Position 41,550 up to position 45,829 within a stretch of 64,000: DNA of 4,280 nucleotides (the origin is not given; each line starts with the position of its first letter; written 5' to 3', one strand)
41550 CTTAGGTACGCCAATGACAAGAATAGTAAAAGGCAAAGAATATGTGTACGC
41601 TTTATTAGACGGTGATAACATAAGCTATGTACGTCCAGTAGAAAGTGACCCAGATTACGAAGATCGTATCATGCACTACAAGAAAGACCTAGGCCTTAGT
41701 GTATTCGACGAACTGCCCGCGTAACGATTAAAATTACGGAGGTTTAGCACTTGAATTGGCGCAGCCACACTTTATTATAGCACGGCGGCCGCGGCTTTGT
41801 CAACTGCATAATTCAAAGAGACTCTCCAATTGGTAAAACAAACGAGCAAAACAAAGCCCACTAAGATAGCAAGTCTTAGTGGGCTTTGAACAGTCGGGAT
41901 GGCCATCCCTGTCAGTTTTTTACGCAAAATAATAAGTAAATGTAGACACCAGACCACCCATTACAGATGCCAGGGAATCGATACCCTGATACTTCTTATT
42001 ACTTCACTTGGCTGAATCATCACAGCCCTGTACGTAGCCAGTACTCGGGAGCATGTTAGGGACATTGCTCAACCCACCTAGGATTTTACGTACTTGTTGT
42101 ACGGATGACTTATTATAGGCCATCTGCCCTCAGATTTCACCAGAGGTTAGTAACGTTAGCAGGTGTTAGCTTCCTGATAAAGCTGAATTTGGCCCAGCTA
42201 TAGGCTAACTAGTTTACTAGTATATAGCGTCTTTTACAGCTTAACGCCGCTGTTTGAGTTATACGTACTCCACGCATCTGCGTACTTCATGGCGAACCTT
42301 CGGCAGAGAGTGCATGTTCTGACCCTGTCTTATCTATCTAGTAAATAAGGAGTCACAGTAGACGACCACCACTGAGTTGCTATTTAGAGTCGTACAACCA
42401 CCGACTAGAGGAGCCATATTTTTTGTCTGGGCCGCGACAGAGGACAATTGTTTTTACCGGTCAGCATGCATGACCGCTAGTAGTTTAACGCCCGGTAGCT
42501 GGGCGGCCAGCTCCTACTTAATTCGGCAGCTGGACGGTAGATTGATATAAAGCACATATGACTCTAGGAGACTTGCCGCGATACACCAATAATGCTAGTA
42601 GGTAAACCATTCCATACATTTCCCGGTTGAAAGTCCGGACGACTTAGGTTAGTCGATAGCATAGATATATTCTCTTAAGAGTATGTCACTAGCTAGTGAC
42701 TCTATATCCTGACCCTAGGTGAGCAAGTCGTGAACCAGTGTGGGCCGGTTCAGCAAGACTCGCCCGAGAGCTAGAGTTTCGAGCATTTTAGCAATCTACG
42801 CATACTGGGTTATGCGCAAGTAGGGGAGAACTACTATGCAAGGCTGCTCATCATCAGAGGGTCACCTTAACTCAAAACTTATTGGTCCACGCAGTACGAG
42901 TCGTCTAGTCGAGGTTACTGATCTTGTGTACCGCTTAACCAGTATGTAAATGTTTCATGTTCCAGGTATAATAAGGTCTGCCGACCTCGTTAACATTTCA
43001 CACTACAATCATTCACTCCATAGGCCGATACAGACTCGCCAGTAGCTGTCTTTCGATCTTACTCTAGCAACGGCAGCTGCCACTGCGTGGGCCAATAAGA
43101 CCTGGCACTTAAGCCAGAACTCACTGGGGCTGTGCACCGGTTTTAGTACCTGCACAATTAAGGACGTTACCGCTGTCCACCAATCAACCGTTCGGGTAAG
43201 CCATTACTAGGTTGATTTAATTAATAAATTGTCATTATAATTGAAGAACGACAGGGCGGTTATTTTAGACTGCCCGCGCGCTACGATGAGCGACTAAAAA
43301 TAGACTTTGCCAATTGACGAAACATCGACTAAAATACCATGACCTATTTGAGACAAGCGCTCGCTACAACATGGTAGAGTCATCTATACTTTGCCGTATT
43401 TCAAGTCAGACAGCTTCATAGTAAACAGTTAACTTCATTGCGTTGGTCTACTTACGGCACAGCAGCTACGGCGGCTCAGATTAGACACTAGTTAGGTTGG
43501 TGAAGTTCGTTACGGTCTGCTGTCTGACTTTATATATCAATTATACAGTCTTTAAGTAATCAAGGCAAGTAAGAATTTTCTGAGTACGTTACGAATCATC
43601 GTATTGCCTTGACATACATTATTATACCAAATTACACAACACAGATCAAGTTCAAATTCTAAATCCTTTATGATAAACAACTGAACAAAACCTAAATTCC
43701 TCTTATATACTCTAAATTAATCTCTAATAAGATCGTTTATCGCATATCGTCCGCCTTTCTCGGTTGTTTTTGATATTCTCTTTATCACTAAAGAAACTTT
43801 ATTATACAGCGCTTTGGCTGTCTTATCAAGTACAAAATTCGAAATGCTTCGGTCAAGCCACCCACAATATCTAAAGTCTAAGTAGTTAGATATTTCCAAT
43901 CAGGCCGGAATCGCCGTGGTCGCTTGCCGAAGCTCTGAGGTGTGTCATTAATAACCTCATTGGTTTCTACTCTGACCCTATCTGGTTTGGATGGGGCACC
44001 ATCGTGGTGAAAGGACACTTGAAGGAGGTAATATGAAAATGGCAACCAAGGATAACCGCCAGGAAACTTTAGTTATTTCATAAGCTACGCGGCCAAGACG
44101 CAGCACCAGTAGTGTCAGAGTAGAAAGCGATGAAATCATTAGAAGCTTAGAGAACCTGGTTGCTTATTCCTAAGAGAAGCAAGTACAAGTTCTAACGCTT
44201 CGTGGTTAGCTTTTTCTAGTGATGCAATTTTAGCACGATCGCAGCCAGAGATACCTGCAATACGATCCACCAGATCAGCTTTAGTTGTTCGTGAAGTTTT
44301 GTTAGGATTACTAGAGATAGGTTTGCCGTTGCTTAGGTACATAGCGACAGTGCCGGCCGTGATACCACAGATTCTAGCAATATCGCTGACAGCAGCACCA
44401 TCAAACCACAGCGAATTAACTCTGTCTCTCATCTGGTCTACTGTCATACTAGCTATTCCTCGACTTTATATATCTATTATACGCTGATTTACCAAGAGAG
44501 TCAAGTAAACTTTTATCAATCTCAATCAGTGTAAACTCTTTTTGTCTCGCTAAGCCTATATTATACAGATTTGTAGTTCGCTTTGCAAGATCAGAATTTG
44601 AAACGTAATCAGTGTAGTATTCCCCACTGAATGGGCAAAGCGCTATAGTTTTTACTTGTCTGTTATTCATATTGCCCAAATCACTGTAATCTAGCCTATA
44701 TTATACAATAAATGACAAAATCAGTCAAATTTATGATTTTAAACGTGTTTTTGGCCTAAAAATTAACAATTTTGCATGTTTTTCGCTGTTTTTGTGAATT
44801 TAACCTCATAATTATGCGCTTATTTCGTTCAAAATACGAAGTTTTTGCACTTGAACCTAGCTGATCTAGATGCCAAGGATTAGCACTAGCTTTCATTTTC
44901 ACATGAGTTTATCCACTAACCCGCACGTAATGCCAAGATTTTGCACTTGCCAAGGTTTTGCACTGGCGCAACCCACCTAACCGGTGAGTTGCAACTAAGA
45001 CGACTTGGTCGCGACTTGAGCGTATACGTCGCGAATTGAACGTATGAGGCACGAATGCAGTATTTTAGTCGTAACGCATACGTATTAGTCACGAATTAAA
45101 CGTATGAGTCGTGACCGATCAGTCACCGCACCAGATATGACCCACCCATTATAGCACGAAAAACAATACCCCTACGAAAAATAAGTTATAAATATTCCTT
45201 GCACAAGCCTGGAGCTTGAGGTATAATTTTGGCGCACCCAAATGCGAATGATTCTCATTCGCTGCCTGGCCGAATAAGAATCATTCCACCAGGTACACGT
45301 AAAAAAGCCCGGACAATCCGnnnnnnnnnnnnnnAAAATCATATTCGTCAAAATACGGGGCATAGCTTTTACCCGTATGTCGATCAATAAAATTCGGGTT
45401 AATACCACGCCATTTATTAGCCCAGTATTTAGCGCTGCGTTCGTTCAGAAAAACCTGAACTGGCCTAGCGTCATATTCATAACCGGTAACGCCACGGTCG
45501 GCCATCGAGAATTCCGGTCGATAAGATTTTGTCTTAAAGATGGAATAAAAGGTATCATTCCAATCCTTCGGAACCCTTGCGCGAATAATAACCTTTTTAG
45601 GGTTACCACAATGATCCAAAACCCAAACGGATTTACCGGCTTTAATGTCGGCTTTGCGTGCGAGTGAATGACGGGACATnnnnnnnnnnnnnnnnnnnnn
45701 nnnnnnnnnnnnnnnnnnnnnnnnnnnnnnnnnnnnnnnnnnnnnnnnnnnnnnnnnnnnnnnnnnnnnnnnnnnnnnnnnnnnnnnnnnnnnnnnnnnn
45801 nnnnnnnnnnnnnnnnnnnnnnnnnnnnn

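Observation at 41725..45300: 3.5-kb gene-poor spacer with a featureless about 1.6-kb core and repeat or origin-like motifs at its right end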

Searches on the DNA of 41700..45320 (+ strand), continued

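Call 121: search_with_rna_model(model_id=R2, source=L005, start=12700, end=15100, filters=off, max_evalue=10, show_alignments=2)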
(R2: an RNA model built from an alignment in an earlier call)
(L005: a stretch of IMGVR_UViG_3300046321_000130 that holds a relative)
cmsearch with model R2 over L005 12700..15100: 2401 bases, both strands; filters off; matches with E-value up to 10: 11.
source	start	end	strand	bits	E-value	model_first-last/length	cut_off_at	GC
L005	13527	13681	+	11.3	0.016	1-141/141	no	0.45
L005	14540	14578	+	5.7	0.53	20-58/141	no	0.36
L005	13174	13208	-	5.7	0.54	1-141/141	no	0.63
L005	14181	14227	-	4.2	1.4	1-141/141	no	0.43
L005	14739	14770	+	2.7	3.7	1-141/141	no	0.59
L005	15004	15042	-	2.5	4.2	1-141/141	no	0.38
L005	13358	13466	-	2.2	4.9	1-141/141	no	0.32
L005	12876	12999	+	1.8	6.6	1-141/141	no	0.37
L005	13732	13758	+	1.5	7.5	1-141/141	no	0.26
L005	13019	13069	-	1.5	7.8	1-141/141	no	0.47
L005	15006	15044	+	1.2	9.3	1-141/141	no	0.38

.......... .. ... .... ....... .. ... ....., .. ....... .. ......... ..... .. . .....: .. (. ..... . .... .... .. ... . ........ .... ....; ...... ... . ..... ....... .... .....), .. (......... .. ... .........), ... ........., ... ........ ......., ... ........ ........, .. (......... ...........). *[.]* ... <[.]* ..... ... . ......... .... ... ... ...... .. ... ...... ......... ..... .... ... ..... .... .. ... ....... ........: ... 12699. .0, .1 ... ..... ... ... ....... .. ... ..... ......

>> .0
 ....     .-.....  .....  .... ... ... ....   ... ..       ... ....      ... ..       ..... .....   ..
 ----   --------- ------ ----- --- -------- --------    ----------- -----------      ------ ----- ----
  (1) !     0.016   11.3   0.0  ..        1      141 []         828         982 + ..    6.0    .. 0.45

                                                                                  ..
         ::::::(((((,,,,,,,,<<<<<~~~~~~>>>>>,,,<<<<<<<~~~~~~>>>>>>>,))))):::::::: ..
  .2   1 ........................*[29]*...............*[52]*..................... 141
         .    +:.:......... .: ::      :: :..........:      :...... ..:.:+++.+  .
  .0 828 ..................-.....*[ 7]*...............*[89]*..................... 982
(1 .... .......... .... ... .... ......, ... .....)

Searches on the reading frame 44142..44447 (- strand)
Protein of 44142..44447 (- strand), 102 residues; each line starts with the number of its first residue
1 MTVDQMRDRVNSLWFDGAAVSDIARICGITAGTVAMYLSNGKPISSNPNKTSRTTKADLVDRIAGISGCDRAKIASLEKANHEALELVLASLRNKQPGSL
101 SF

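Call 37: find_homologous_proteins(query=window:44142-44447:-)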
Query window:44142-44447:- (102 aa): 7 proteins with E <= 0.001 among 17 candidates.
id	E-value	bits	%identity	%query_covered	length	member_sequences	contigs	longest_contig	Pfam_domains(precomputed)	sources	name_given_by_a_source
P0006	5.8e-59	214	100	100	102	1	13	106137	-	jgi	-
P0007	6.1e-31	124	64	100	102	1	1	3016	-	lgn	-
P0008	7.3e-31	124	67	100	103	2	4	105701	-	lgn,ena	-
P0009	1.1e-30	123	65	100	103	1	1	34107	-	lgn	-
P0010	1.1e-28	117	61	100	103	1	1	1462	-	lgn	-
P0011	2.1e-21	94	54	100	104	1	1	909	-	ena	-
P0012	3.5e-16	77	50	92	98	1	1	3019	-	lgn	-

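Call 38: find_encoding_contigs(protein=P0008, flank=10000, max_places=4)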
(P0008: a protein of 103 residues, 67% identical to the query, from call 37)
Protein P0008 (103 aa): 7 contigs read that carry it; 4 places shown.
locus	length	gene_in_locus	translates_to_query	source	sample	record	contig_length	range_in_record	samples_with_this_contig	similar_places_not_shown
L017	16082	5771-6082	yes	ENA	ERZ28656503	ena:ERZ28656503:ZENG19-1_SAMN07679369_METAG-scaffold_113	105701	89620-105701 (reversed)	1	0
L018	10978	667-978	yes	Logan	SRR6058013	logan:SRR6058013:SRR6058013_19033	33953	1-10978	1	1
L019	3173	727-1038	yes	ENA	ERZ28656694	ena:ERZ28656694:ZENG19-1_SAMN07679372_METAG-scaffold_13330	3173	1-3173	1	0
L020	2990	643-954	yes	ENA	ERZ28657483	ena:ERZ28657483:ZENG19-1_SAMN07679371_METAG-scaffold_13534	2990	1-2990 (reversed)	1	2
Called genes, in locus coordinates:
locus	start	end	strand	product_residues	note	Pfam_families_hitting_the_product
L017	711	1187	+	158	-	PF26880:Phage_T5_dNMPase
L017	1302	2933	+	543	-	-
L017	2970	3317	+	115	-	PF10263:SprT-like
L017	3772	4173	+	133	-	PF26822:Phage_T5_A2 (faint)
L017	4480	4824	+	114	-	-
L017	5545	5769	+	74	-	-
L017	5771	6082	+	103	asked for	-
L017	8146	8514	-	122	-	-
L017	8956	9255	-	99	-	-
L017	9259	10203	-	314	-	-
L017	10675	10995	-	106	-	-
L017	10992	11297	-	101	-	-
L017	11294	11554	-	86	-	-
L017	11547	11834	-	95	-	-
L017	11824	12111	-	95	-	-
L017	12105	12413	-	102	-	-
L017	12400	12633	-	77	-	-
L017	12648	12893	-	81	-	-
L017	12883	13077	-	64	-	-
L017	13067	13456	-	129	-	-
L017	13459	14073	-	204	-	PF00472:RF-1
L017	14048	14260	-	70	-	-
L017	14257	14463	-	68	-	-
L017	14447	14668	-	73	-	-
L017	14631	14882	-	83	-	-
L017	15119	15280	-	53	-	-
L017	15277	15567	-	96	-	-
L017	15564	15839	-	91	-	-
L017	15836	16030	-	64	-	-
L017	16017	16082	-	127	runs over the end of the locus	-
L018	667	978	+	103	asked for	-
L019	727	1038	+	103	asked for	-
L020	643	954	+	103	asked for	-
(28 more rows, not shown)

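Call 39: find_encoding_contigs(protein=P0009, flank=10000, max_places=3)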
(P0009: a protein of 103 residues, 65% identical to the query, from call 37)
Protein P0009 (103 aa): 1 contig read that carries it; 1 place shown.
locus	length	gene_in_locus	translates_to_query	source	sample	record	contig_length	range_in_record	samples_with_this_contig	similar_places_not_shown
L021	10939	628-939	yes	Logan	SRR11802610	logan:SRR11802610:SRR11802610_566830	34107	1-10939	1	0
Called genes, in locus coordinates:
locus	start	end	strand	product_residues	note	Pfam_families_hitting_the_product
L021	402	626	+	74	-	-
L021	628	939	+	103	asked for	-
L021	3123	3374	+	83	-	-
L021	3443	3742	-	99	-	-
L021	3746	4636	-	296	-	-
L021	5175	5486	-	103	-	-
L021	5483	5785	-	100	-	-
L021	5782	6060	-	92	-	-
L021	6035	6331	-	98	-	-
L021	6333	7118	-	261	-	-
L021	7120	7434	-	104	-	-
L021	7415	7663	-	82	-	-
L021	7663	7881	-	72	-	-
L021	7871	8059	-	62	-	-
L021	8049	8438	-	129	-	-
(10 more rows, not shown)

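Call 40: find_encoding_contigs(protein=P0007, flank=10000, max_places=3)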
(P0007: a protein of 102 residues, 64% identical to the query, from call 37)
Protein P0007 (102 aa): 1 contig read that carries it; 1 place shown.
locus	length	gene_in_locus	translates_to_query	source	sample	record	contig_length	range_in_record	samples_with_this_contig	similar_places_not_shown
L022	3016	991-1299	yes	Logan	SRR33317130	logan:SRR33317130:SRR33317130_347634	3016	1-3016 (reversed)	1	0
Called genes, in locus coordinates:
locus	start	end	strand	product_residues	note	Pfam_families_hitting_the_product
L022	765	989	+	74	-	-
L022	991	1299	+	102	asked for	-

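Call 61: search_protein_families(library=phrogs, proteins=[window:44142-44447:-], max_evalue=0.001)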
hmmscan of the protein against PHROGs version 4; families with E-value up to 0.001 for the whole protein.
window:44142-44447:- (102 aa): 0 families

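Call 62: search_protein_families(library=pfam, proteins=[window:44142-44447:-], max_evalue=0.01)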
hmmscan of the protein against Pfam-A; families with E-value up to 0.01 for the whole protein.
window:44142-44447:- (102 aa): 2 families
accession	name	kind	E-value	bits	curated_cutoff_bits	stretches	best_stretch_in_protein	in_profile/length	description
PF00196.25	GerE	-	0.002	18.1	23.5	1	13-40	13-40/57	Bacterial regulatory proteins, luxR family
PF08281.18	Sigma70_r4_2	-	0.0041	17.2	25.7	0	20-42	29-51/54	Sigma-70, region 4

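Call 90: find_encoding_contigs(protein=P0012, flank=10000, max_places=3)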
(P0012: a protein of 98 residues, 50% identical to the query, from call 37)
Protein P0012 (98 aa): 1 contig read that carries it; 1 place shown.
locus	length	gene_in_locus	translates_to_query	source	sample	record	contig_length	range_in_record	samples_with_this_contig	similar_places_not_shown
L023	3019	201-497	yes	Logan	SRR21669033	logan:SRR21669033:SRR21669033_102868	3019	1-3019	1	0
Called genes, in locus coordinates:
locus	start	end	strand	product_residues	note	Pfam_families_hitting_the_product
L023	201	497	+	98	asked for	-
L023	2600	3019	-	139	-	?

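Call 91: find_encoding_contigs(protein=P0010, flank=10000, max_places=3)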
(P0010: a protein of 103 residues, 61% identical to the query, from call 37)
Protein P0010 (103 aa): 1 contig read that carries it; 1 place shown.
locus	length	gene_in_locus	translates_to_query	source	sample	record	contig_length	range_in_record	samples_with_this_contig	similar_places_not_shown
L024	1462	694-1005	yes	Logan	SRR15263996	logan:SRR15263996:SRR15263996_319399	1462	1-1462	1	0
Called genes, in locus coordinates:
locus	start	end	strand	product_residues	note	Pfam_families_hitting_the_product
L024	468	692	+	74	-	-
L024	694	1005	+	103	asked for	-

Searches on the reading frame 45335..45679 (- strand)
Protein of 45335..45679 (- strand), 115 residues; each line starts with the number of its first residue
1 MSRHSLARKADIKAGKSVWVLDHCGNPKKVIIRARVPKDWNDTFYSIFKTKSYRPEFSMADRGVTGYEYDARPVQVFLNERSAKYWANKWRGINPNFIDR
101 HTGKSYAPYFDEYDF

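Call 17: find_related_loci(query=window:45335-45679:-, collection=viral_contigs, flank=10000)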
Query window:45335-45679:- (115 aa) in viral_contigs; peptide patterns used: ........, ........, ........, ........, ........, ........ (x = any residue, [..] = any of these).
28 stretches matched a pattern, but none encodes a relative of the query by tblastn (E <= 1e-3).

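Call 61: search_protein_families(library=phrogs, proteins=[window:45335-45679:-], max_evalue=0.001)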
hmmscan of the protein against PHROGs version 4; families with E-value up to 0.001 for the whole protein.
window:45335-45679:- (115 aa): 0 families

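Call 62: search_protein_families(library=pfam, proteins=[window:45335-45679:-], max_evalue=0.01)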
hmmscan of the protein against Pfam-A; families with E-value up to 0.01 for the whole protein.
window:45335-45679:- (115 aa): 0 families
